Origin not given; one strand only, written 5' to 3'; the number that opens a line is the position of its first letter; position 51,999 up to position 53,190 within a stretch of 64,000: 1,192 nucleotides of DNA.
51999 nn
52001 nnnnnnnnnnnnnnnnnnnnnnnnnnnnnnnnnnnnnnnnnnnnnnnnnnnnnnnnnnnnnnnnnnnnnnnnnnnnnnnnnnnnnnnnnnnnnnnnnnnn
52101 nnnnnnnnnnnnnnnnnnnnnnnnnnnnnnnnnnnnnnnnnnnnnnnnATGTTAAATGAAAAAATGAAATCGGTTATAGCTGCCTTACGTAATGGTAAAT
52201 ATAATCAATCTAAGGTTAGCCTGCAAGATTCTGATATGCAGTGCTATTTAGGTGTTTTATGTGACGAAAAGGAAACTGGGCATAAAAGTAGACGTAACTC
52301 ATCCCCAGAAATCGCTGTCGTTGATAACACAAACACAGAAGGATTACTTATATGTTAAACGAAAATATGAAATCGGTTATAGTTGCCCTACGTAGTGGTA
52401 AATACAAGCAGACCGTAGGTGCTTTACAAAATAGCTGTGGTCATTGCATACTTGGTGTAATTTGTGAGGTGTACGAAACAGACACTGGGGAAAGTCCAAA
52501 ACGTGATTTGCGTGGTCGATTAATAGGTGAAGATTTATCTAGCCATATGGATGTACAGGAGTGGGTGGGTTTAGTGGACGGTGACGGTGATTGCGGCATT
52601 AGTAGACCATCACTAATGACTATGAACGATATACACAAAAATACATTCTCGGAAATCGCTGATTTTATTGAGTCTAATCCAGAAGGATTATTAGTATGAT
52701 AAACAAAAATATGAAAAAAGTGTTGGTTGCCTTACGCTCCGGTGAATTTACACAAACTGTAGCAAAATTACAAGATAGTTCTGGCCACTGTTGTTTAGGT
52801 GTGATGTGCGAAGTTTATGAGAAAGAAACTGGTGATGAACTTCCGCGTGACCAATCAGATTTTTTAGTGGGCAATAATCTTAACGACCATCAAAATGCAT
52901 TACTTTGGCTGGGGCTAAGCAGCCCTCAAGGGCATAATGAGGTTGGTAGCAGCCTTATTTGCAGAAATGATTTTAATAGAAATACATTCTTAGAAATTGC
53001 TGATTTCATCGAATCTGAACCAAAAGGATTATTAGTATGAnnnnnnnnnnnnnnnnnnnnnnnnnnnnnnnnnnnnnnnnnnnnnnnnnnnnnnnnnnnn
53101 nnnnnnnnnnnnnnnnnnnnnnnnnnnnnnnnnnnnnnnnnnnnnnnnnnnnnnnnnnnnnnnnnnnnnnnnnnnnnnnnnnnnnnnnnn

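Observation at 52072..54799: Operon of eight tandem, translationally coupled paralogs with conserved termini and a diversified central segment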

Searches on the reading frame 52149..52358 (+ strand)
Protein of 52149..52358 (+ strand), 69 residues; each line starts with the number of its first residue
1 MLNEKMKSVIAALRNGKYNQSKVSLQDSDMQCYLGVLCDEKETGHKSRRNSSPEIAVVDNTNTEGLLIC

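Call 3: search_protein_families(library=pfam, proteins=[window:52149-52358:+], max_evalue=1)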
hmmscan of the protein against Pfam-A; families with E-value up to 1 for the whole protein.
window:52149-52358:+ (69 aa): 0 families

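Call 4: search_protein_families(library=phrogs, proteins=[window:52149-52358:+], max_evalue=0.1)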
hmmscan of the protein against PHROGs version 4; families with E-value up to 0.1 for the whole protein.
window:52149-52358:+ (69 aa): 2 families
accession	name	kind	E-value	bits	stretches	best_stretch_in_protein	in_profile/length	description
phrog_18067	-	unknown function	2.8e-07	32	1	3-51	3-54/129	-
phrog_30853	-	unknown function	0.088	13.9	1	3-40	9-46/75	-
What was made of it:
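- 52149..52358 (+): g1: degenerate 69-aa DUF8296 copy with an internal deletion (lacks WVGL and ND). Matches phrog_18067 at E 2.8e-7 over the N-terminal part only (call 4).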

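Call 11: find_homologous_proteins(query=A1, max_evalue=0.001)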
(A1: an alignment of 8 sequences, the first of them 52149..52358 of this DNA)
Query A1 (8 sequences) (69 aa, profile of the alignment): 444 proteins with E <= 0.001 among 1371 candidates; the best 120 are listed.
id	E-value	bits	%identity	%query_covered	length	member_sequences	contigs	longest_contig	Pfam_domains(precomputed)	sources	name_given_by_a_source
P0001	1.6e-53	198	50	81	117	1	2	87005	PF26948.1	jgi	jgi:hypothetical protein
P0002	1.1e-52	195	58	74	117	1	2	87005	PF26948.1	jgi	jgi:hypothetical protein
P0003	6.4e-51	190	45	90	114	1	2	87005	PF26948.1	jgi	jgi:hypothetical protein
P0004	3.5e-49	184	47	74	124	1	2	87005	PF26948.1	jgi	jgi:hypothetical protein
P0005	5.4e-49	183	52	72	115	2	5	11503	PF26948.1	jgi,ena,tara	jgi:hypothetical protein|tara:strand:- start:1 stop:348 length:348 start_codon:yes stop_codon:yes ge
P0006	5.5e-49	183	54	72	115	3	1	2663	PF26948.1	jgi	jgi:hypothetical protein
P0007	8.3e-49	183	55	71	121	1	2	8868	PF26948.1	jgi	jgi:hypothetical protein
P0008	3.7e-48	181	48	90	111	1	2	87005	PF26948.1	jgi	jgi:hypothetical protein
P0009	7.0e-48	180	56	67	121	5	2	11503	PF26948.1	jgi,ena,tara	jgi:hypothetical protein|tara:strand:- start:345 stop:710 length:366 start_codon:yes stop_codon:yes 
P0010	1.4e-47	179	52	86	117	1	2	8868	PF26948.1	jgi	jgi:hypothetical protein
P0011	2.3e-47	178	58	72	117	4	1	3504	PF26948.1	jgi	jgi:hypothetical protein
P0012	4.4e-47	177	50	81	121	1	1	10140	PF26948.1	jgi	jgi:hypothetical protein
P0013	5.5e-47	177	51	80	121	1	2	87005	PF26948.1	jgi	jgi:hypothetical protein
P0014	1.2e-46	176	54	80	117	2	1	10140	PF26948.1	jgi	jgi:hypothetical protein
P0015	4.1e-46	174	51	74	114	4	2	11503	PF26948.1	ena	-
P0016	5.9e-46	174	50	72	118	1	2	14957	PF26948.1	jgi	jgi:hypothetical protein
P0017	3.8e-45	171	52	72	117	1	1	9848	PF26948.1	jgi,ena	jgi:hypothetical protein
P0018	1.2e-44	169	49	80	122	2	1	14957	PF26948.1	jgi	jgi:hypothetical protein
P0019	4.1e-44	168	48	86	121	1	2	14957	PF26948.1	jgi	jgi:hypothetical protein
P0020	1.1e-43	166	53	74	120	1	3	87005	PF26948.1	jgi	jgi:hypothetical protein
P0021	1.1e-43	166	47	80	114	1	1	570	PF26948.1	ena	-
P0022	7.4e-43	164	54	70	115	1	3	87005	PF26948.1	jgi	jgi:hypothetical protein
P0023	4.1e-42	161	45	81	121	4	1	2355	PF26948.1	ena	-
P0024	5.6e-42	161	50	75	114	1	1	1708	PF26948.1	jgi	jgi:hypothetical protein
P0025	8.8e-42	160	50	75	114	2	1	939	PF26948.1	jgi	jgi:hypothetical protein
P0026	1.8e-41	159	50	72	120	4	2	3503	PF26948.1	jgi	jgi:hypothetical protein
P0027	2.3e-41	159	51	65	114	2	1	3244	PF26948.1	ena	-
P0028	2.8e-41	158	44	80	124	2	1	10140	PF26948.1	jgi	jgi:hypothetical protein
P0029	2.2e-40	156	51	71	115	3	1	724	PF26948.1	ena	-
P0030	2.6e-40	155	50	75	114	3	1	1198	PF26948.1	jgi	jgi:hypothetical protein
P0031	4.7e-40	155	50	75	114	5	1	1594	PF26948.1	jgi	jgi:hypothetical protein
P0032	5.2e-40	154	49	86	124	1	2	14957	PF26948.1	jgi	jgi:hypothetical protein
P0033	5.4e-40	154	48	70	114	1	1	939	PF26948.1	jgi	jgi:hypothetical protein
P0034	9.7e-40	153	44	80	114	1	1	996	PF26948.1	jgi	jgi:hypothetical protein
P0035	1.2e-39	153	49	74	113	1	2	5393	PF26948.1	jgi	jgi:hypothetical protein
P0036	1.3e-39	153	54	72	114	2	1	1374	PF26948.1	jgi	jgi:hypothetical protein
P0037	3.0e-39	152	45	74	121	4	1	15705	PF26948.1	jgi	jgi:hypothetical protein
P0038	3.1e-39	152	46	87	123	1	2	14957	PF26948.1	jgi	jgi:hypothetical protein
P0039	3.3e-39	152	48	70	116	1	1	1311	PF26948.1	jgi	jgi:hypothetical protein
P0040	6.6e-39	151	53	74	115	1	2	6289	PF26948.1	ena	-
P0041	7.6e-39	151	53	74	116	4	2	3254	PF26948.1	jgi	jgi:hypothetical protein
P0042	9.8e-39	150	55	71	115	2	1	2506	PF26948.1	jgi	jgi:hypothetical protein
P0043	1.1e-38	150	48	81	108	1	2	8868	PF26948.1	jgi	jgi:hypothetical protein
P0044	1.2e-38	150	45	78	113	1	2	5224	PF26948.1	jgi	jgi:hypothetical protein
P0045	2.1e-38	149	46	78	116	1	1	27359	PF26948.1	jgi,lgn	jgi:hypothetical protein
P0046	2.2e-38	149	54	64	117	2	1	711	PF26948.1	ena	-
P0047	2.5e-38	149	50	75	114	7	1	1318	PF26948.1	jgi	jgi:hypothetical protein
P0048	2.7e-38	149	50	70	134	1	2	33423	PF26948.1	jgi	jgi:hypothetical protein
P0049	3.0e-38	149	45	74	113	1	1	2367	PF26948.1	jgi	jgi:hypothetical protein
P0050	3.3e-38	149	42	94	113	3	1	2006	PF26948.1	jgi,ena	jgi:hypothetical protein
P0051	3.7e-38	148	50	72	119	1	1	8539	PF26948.1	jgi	jgi:hypothetical protein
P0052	4.3e-38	148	49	62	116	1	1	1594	PF26948.1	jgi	jgi:hypothetical protein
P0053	5.8e-38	148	46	78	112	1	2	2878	PF26948.1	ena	-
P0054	6.0e-38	148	50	64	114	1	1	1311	PF26948.1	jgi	jgi:hypothetical protein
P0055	6.9e-38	148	43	94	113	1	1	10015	PF26948.1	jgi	jgi:hypothetical protein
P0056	8.2e-38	147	45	74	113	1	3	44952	PF26948.1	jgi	jgi:hypothetical protein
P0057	8.9e-38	147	47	74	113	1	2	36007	PF26948.1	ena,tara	tara:strand:+ start:3295 stop:3636 length:342 start_codon:yes stop_codon:yes gene_type:complete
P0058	1.0e-37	147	48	72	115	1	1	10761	PF26948.1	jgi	jgi:hypothetical protein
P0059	1.5e-37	146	47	71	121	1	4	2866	PF26948.1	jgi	jgi:hypothetical protein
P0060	1.5e-37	146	52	72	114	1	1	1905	PF26948.1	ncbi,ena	-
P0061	1.8e-37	146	47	74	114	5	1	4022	PF26948.1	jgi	jgi:hypothetical protein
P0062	2.0e-37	146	48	70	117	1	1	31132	PF26948.1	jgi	jgi:hypothetical protein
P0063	2.3e-37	146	49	74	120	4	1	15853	PF26948.1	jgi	jgi:hypothetical protein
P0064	2.3e-37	146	45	94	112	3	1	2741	PF26948.1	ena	-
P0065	3.1e-37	145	47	62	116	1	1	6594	PF26948.1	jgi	jgi:hypothetical protein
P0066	3.8e-37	145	46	94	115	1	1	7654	PF26948.1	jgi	jgi:hypothetical protein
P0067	4.8e-37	145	54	57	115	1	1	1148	PF26948.1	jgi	jgi:hypothetical protein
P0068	5.0e-37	145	42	94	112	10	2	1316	PF26948.1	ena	-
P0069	7.6e-37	144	42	94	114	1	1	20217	PF26948.1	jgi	jgi:hypothetical protein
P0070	7.9e-37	144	49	71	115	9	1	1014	PF26948.1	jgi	jgi:hypothetical protein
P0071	8.2e-37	144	43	94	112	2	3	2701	PF26948.1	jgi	jgi:hypothetical protein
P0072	9.8e-37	144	50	72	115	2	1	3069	PF26948.1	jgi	jgi:hypothetical protein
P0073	1.3e-36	143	45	74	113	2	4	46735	PF26948.1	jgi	jgi:hypothetical protein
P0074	1.5e-36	143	46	94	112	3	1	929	PF26948.1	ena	-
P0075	1.6e-36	143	50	64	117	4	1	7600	PF26948.1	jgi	jgi:hypothetical protein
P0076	2.2e-36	143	40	87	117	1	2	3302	PF26948.1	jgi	jgi:hypothetical protein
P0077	2.6e-36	142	43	75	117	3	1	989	PF26948.1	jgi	jgi:hypothetical protein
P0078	2.8e-36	142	54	64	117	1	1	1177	PF26948.1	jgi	jgi:hypothetical protein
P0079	2.9e-36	142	44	70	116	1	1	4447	PF26948.1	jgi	jgi:hypothetical protein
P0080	3.6e-36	142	44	80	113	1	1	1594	PF26948.1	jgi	jgi:hypothetical protein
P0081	4.3e-36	142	53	71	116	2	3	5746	PF26948.1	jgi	jgi:hypothetical protein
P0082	4.4e-36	142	49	74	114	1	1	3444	PF26948.1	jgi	jgi:hypothetical protein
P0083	5.4e-36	141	47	62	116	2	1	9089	PF26948.1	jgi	jgi:hypothetical protein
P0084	5.4e-36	141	50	72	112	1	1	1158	PF26948.1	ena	-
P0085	2.6e-35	139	52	70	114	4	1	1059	PF26948.1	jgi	jgi:hypothetical protein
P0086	5.5e-35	138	47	65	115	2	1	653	PF26948.1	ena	-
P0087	6.3e-35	138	46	78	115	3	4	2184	PF26948.1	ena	-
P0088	1.4e-34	137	49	74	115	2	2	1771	PF26948.1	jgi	jgi:hypothetical protein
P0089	1.5e-34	137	49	62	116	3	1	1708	PF26948.1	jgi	jgi:hypothetical protein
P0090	1.6e-34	137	45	93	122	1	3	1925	PF26948.1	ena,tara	tara:strand:- start:156 stop:524 length:369 start_codon:yes stop_codon:yes gene_type:complete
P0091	2.2e-33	133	42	70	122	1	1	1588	PF26948.1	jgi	jgi:hypothetical protein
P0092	5.8e-33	132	49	74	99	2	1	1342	PF26948.1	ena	-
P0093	8.5e-33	131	45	87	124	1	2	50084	PF26948.1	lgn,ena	-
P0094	2.2e-32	130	43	84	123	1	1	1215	PF26948.1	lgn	-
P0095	5.0e-32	129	38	93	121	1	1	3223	PF26948.1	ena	-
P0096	2.6e-30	123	43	84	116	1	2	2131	PF26948.1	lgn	-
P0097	1.8e-28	117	47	65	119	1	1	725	PF26948.1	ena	-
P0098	6.0e-28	115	44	83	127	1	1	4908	PF26948.1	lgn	-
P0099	6.8e-26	109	50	80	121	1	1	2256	PF26948.1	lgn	-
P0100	1.8e-24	104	49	57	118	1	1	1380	PF26948.1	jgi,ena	-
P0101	9.9e-24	102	40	62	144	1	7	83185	PF26948.1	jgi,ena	-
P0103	1.6e-23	101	44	75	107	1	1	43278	PF26948.1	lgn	-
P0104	2.9e-23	100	44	57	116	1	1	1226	PF26948.1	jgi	jgi:hypothetical protein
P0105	3.0e-23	100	34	86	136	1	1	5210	PF26948.1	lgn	-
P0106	3.4e-23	100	40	90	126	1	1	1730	PF26948.1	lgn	-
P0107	4.1e-23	100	44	71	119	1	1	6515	PF26948.1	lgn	-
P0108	7.1e-23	99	54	51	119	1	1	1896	PF26948.1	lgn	-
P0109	1.1e-22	99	49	57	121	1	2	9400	PF26948.1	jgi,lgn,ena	-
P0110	1.7e-22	98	45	78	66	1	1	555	PF26948.1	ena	-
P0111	2.3e-22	97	50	57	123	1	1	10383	PF26948.1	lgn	-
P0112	4.6e-22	97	42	87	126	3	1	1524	PF26948.1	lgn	-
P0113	4.8e-22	96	44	59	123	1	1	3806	PF26948.1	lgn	-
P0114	8.9e-22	96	44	64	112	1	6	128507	PF26948.1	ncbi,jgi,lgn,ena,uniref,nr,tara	ncbi:hypothetical protein [Haliea sp.]|uniref:hypothetical protein n=1 Tax=Haliea sp. TaxID=1932666 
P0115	4.2e-21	93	100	100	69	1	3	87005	PF26948.1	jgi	jgi:hypothetical protein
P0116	2.0e-20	91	40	96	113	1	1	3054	PF26948.1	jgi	jgi:hypothetical protein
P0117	3.1e-20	91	49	62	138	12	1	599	PF26948.1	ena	-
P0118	3.9e-20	90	37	55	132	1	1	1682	PF26948.1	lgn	-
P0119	2.1e-19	88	46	54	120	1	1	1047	PF26948.1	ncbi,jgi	-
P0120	7.0e-19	86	43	55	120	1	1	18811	PF26948.1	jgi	jgi:hypothetical protein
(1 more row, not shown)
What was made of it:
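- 52149..52358 (+): Identical to P0115, which is tagged PF26948 (call 11).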

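Call 47: find_encoding_contigs(protein=P0016, flank=10000, max_places=3)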
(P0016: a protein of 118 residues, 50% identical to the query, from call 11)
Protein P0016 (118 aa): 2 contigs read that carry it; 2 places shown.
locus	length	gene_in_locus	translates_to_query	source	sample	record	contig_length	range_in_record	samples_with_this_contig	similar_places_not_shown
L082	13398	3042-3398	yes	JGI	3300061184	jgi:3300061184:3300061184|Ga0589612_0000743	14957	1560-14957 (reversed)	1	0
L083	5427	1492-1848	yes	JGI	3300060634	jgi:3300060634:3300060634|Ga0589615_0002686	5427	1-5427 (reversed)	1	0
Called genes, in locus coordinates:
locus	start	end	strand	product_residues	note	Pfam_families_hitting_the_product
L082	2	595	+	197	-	?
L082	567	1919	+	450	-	PF13604:AAA_30, PF13245:AAA_19, PF01443:Viral_helicase1 (faint), PF13538:UvrD_C_2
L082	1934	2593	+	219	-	PF00383:dCMP_cyt_deam_1, PF14437:MafB19-deam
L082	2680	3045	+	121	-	PF26948:DUF8296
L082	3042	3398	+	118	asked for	PF26948:DUF8296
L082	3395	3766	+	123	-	PF26948:DUF8296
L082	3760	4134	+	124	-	PF26948:DUF8296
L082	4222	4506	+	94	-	-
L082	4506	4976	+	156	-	-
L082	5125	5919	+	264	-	-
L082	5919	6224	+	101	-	-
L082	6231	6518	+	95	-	-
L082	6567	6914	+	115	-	-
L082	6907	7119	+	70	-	-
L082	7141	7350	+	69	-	-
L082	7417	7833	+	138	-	-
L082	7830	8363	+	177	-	-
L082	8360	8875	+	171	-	PF02810:SEC-C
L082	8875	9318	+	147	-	-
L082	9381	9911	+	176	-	-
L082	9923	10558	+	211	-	PF16473:Rv2179c-like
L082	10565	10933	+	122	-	PF26948:DUF8296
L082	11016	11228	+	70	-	-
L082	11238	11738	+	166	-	-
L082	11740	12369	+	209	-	-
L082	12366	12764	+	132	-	-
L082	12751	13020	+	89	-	-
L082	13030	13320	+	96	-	-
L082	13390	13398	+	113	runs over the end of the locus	-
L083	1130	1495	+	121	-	PF26948:DUF8296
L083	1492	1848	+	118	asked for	PF26948:DUF8296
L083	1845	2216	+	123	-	PF26948:DUF8296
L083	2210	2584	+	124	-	PF26948:DUF8296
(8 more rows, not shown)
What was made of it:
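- On DUF8296 (PF26948) / phrog_18067: The identical database proteins carry the precomputed PF26948 tag (call 11), which is named DUF8296 in call 47.
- The identical database proteins are tagged PF26948, named DUF8296 in call 47 (call 11).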

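Call 48: find_encoding_contigs(protein=P0005, flank=10000, max_places=3)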
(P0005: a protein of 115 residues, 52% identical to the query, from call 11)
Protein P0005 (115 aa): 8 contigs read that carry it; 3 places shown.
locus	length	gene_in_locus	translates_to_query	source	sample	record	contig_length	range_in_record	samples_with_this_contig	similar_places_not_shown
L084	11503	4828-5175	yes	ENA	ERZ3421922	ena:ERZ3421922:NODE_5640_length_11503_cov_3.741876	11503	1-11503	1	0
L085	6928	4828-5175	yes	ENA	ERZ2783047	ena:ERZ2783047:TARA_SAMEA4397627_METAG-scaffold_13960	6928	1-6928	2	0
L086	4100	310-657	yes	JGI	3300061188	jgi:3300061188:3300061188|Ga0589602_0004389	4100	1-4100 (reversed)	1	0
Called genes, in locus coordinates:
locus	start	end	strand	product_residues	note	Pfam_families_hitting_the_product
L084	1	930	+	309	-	?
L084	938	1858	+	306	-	-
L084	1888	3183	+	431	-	PF13604:AAA_30, PF13245:AAA_19, PF01443:Viral_helicase1 (faint), PF13538:UvrD_C_2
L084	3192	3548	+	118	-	-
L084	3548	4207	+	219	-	PF00383:dCMP_cyt_deam_1, PF14437:MafB19-deam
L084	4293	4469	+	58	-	PF26948:DUF8296 (weak)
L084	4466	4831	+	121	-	PF26948:DUF8296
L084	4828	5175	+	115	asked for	PF26948:DUF8296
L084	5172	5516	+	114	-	PF26948:DUF8296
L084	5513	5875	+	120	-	PF26948:DUF8296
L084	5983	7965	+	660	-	PF26675:DUF8224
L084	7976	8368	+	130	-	-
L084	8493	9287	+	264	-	-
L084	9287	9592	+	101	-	-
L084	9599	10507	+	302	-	-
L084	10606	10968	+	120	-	-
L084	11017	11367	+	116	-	-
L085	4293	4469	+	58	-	PF26948:DUF8296 (weak)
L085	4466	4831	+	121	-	PF26948:DUF8296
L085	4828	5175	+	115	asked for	PF26948:DUF8296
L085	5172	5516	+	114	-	PF26948:DUF8296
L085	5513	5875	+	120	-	PF26948:DUF8296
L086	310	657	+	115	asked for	PF26948:DUF8296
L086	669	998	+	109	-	PF26948:DUF8296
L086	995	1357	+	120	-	PF26948:DUF8296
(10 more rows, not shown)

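Call 49: find_encoding_contigs(protein=P0012, flank=10000, max_places=2)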
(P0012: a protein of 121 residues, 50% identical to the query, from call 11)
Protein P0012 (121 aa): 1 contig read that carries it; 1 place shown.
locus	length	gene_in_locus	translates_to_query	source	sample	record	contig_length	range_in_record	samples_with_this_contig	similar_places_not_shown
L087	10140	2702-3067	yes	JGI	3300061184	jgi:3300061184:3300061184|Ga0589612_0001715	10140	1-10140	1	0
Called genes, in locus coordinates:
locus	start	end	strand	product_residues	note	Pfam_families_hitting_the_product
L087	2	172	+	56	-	?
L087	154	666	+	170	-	-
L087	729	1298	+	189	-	-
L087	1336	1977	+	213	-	PF16473:Rv2179c-like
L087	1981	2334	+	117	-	PF26948:DUF8296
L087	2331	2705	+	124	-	PF26948:DUF8296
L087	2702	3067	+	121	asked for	PF26948:DUF8296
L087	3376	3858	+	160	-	-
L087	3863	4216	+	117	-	-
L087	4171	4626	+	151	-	-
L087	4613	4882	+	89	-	-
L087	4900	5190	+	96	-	-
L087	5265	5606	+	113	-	-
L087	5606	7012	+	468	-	PF01068:DNA_ligase_A_M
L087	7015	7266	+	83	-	PF00550:PP-binding (weak)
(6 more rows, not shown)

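Call 50: find_encoding_contigs(protein=P0007, flank=10000, max_places=2)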
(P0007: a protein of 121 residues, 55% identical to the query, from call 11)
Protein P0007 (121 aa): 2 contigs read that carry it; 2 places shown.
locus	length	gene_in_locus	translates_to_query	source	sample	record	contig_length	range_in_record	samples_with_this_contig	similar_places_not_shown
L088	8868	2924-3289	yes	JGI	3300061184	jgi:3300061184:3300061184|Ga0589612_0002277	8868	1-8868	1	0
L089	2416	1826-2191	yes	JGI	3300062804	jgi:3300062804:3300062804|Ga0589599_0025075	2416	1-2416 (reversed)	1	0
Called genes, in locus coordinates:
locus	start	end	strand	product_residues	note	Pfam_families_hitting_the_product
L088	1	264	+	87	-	?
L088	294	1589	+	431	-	PF13604:AAA_30, PF13245:AAA_19, PF01443:Viral_helicase1 (faint), PF13538:UvrD_C_2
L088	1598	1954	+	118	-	-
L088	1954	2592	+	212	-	PF14437:MafB19-deam, PF00383:dCMP_cyt_deam_1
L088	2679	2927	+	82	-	PF26948:DUF8296 (faint)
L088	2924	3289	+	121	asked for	PF26948:DUF8296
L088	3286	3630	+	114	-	PF26948:DUF8296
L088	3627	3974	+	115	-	PF26948:DUF8296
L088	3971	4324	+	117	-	PF26948:DUF8296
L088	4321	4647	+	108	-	PF26948:DUF8296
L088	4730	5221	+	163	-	-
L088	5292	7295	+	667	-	PF26675:DUF8224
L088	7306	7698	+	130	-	-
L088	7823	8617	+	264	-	-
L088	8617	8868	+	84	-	?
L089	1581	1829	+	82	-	PF26948:DUF8296 (faint)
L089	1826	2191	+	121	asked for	PF26948:DUF8296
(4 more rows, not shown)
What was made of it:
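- The array follows dCMP deaminase in all four related phages (calls 47-50). Copy number is labile (calls 47-50).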

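Call 51: find_encoding_contigs(protein=P0056, flank=10000, max_places=2)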
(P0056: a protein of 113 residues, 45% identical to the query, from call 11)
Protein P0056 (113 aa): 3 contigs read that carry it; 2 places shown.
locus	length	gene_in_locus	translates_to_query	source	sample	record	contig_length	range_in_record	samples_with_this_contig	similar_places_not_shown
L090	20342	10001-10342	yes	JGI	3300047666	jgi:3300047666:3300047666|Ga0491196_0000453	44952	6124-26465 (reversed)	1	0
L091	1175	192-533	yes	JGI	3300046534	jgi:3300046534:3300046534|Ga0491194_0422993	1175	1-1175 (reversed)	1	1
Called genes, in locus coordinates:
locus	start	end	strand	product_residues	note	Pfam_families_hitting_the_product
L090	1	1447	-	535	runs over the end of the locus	PF22530:Terminase-T7_RNaseH-like (weak)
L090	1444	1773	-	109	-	-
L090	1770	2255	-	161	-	-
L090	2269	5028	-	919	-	-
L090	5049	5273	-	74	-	-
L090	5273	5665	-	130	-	PF11351:GTA_holin_3TM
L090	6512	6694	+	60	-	-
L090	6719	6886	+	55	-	-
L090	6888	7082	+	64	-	-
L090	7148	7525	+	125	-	PF23780:S-AdoMet_lyase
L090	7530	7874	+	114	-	-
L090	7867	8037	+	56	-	-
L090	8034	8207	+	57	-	-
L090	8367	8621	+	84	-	-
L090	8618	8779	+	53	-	-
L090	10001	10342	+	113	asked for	PF26948:DUF8296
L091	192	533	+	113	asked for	PF26948:DUF8296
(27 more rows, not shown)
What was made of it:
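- In a T7-like contig the gene lies between an S-AdoMet lyase and the primase-helicase (call 51).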

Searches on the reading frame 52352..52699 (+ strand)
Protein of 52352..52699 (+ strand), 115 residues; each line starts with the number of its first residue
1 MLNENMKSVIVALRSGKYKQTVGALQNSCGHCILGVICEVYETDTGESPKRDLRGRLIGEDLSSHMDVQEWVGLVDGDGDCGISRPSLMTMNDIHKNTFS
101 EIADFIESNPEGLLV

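Call 3: search_protein_families(library=pfam, proteins=[window:52352-52699:+], max_evalue=1)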
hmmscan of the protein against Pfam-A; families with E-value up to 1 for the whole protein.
window:52352-52699:+ (115 aa): 0 families

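Call 4: search_protein_families(library=phrogs, proteins=[window:52352-52699:+], max_evalue=0.1)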
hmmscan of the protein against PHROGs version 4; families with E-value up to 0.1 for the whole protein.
window:52352-52699:+ (115 aa): 1 family
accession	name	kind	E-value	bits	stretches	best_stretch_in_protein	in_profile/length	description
phrog_18067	-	unknown function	1.5e-11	45.8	1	2-108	2-127/129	-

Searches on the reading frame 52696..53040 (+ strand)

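Call 3: search_protein_families(library=pfam, proteins=[window:52696-53040:+], max_evalue=1)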
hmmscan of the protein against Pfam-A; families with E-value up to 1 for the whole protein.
window:52696-53040:+ (114 aa): 1 family
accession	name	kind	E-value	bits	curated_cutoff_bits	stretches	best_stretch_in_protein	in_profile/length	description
PF09277.16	Erythro-docking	-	0.17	12.3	24.6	1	58-87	8-35/58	Erythronolide synthase, docking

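Call 4: search_protein_families(library=phrogs, proteins=[window:52696-53040:+], max_evalue=0.1)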
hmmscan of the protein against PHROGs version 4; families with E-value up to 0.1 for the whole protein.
window:52696-53040:+ (114 aa): 1 family
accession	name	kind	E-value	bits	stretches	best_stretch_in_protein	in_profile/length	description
phrog_18067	-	unknown function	1.2e-13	52.6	1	2-54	2-55/129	-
